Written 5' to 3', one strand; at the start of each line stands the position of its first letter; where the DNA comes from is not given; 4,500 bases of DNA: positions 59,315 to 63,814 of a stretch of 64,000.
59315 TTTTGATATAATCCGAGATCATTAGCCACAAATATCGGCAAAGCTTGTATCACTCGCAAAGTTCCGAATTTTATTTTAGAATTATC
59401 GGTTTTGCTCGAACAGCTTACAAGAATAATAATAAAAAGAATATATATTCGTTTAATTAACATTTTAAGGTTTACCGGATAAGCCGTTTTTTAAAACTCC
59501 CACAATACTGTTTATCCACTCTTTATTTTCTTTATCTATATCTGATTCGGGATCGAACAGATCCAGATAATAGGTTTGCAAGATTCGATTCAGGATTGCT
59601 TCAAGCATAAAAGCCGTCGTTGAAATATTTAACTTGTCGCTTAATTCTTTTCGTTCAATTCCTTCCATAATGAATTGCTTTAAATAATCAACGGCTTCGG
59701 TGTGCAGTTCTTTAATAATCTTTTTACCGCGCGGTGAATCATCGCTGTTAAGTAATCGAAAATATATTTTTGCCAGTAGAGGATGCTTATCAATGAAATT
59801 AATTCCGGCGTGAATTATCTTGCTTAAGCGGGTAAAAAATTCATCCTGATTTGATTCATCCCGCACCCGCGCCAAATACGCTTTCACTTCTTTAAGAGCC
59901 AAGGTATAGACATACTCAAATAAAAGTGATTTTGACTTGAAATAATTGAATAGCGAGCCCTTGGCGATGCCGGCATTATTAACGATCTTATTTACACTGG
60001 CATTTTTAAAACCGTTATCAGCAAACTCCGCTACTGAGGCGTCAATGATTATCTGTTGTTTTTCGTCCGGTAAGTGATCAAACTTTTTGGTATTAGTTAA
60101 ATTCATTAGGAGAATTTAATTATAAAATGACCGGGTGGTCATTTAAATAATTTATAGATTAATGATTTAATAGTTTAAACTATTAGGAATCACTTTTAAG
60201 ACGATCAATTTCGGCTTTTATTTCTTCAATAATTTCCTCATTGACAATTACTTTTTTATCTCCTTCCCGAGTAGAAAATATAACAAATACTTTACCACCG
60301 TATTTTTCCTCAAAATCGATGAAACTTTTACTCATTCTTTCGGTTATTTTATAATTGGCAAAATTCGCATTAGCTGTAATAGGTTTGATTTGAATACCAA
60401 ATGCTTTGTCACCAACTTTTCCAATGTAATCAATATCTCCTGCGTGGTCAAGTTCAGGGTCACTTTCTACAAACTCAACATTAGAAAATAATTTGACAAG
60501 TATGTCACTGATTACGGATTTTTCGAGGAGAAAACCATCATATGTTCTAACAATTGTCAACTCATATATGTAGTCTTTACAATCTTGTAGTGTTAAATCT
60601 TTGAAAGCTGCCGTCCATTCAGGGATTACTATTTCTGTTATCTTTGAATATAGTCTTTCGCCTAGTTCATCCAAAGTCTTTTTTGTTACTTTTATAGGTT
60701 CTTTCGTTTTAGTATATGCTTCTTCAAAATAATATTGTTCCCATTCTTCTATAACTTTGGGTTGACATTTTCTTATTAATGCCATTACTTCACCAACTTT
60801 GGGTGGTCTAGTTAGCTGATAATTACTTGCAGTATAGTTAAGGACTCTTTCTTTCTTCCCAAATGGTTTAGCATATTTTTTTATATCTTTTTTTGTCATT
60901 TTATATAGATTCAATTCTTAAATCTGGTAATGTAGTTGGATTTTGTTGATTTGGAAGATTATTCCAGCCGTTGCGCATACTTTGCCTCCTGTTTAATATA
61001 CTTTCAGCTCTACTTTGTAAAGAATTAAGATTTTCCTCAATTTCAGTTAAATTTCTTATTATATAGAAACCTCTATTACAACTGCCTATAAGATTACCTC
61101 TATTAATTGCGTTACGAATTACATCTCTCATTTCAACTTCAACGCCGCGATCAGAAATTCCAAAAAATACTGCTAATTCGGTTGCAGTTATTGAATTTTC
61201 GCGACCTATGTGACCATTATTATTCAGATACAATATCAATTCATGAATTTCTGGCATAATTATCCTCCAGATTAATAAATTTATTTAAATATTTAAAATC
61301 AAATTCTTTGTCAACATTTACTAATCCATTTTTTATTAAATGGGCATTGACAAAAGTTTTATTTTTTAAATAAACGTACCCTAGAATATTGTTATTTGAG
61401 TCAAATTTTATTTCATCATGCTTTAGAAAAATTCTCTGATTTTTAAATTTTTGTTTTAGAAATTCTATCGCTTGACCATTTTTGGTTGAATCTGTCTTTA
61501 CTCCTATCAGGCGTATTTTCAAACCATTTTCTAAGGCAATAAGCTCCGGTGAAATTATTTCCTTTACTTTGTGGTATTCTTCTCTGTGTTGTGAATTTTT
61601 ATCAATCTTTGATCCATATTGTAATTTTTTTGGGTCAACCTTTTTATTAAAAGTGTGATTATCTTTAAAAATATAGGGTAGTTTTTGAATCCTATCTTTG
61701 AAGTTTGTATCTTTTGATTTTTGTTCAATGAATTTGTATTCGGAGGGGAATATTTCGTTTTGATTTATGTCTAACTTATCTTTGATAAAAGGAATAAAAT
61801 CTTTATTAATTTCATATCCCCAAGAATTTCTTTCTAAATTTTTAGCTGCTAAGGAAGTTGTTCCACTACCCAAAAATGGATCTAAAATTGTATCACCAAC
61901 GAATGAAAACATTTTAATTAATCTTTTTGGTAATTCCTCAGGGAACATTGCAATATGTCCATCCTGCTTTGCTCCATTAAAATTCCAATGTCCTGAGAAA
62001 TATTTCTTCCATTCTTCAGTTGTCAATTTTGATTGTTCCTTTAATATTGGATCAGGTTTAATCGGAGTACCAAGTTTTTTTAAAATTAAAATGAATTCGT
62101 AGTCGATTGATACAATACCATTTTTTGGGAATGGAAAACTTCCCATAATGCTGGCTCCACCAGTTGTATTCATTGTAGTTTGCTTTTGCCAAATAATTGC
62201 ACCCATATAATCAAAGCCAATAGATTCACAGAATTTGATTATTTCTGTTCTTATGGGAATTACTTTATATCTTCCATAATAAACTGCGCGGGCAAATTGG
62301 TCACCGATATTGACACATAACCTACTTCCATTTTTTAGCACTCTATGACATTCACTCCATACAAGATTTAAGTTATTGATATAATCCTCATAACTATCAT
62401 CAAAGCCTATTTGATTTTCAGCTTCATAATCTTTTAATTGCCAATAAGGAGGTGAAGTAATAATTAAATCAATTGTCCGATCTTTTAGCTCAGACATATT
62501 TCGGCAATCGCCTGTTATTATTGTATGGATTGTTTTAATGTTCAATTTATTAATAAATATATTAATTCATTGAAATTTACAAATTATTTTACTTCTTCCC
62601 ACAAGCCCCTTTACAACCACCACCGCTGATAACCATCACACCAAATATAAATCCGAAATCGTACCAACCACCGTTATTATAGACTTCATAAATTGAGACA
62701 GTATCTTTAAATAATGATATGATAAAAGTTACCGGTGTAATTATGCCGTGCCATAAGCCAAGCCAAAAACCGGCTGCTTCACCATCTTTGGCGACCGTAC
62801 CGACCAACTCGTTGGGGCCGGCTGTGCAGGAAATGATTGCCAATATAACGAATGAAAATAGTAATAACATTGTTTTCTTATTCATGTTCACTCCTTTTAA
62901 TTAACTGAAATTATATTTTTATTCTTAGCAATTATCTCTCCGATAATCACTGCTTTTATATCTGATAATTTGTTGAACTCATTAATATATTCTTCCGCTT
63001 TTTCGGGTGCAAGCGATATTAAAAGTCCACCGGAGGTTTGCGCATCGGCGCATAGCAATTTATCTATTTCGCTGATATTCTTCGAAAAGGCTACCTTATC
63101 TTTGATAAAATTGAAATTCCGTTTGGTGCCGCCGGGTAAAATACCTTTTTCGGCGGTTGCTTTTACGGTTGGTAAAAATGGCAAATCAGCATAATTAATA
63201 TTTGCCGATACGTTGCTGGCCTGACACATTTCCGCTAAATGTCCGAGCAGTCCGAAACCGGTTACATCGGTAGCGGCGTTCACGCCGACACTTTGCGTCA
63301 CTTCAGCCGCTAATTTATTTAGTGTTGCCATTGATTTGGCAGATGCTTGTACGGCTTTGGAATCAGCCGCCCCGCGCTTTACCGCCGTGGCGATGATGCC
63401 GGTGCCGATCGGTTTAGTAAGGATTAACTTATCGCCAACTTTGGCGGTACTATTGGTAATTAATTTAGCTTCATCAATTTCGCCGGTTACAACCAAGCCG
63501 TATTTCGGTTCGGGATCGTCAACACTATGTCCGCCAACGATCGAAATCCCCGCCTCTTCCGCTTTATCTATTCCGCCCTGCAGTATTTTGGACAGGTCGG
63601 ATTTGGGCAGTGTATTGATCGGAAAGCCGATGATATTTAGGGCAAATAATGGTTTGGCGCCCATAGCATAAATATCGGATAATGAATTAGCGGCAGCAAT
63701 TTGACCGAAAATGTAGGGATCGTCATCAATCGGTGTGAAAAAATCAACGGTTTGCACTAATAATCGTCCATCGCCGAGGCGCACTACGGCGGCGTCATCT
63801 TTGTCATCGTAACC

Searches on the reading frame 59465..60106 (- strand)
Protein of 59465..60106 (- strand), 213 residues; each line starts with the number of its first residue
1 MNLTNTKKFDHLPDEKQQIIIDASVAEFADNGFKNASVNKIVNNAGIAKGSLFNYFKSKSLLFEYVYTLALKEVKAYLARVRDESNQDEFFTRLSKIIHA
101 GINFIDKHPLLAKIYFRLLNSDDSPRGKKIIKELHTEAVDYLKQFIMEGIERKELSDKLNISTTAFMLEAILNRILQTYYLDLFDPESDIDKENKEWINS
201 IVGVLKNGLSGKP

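Call 66: search_protein_families(library=pfam, proteins=[window:59465-60106:-], max_evalue=0.01)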
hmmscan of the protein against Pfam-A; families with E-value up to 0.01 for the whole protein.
window:59465-60106:- (213 aa): 6 families
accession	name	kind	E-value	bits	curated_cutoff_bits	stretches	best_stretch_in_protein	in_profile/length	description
PF00440.29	TetR_N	-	1.3e-12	47.8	24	1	20-65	1-46/47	Bacterial regulatory proteins, tetR family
PF21256.2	TetR_C_5-like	-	8.4e-08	32.8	27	1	90-209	3-126/127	Tetracyclin repressor-like, C-terminal domain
PF17922.6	TetR_C_17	-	0.00031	21.4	26.1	1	102-174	13-84/100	Tetracyclin repressor-like, C-terminal domain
PF08361.16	TetR_C_2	-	0.0006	20.2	22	1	124-205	40-119/121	MAATS-type transcriptional repressor, C-terminal region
PF17932.6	TetR_C_24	-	0.00078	20.1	26.4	1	93-175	7-87/114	Tetracyclin repressor-like, C-terminal domain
PF16925.10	TetR_C_13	-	0.0041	17.9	27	1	124-177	38-91/109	Tetracyclin repressor-like, C-terminal domain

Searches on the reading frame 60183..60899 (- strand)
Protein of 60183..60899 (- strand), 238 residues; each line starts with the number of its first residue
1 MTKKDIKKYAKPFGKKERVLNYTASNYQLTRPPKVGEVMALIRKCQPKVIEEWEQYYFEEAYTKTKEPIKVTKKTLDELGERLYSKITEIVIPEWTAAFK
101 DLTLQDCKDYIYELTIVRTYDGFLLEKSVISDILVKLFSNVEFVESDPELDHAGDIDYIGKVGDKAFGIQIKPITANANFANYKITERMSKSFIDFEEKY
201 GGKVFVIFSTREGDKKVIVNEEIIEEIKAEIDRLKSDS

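Call 66: search_protein_families(library=pfam, proteins=[window:60183-60899:-], max_evalue=0.01)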
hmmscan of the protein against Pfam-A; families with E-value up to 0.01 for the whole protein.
window:60183-60899:- (238 aa): 1 family
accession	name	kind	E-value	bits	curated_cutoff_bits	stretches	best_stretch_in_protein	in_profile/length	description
PF09568.16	RE_MjaI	-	3.4e-27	95.7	22.7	1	18-199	2-159/164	MjaI restriction endonuclease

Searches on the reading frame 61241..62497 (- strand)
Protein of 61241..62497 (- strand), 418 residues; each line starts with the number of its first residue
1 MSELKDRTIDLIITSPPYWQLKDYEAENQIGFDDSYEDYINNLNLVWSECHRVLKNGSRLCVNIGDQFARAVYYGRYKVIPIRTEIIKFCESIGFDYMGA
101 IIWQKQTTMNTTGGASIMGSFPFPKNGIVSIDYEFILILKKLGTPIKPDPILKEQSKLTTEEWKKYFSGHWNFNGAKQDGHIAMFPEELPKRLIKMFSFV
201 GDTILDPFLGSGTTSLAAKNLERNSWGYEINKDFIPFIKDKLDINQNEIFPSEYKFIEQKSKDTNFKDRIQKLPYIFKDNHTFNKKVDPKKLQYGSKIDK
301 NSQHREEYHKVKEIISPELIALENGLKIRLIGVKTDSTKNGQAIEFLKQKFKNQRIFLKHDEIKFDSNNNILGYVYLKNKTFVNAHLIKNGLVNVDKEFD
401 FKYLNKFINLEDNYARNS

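Call 66: search_protein_families(library=pfam, proteins=[window:61241-62497:-], max_evalue=0.01)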
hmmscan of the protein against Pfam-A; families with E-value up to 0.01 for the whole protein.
window:61241-62497:- (418 aa): 2 families
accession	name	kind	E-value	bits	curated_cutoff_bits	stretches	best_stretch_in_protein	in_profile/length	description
PF01555.25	N6_N4_Mtase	-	1.8e-42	146.3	26.7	1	9-238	1-219/221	DNA methylase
PF00565.23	SNase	-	4.5e-07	30.7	21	1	328-411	2-94/107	Staphylococcal nuclease homologue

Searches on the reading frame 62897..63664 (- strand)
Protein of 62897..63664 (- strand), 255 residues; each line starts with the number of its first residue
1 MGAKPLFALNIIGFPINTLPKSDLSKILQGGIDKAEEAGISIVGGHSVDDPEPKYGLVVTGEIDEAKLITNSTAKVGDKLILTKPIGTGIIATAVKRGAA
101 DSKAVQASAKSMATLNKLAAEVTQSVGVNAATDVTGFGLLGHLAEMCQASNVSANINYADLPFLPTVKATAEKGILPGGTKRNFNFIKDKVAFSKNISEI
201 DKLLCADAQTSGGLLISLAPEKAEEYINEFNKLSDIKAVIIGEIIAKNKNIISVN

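Call 66: search_protein_families(library=pfam, proteins=[window:62897-63664:-], max_evalue=0.01)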
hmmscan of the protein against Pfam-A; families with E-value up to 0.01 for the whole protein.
window:62897-63664:- (255 aa): 2 families
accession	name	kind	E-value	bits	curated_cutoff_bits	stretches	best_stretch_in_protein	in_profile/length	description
PF02769.27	AIRS_C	-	3.6e-23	82.9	23.1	1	75-253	1-154/156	AIR synthase related protein, C-terminal domain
PF00586.29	AIRS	-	9.6e-12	45.8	24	1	1-63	50-112/112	AIR synthase related protein, N-terminal domain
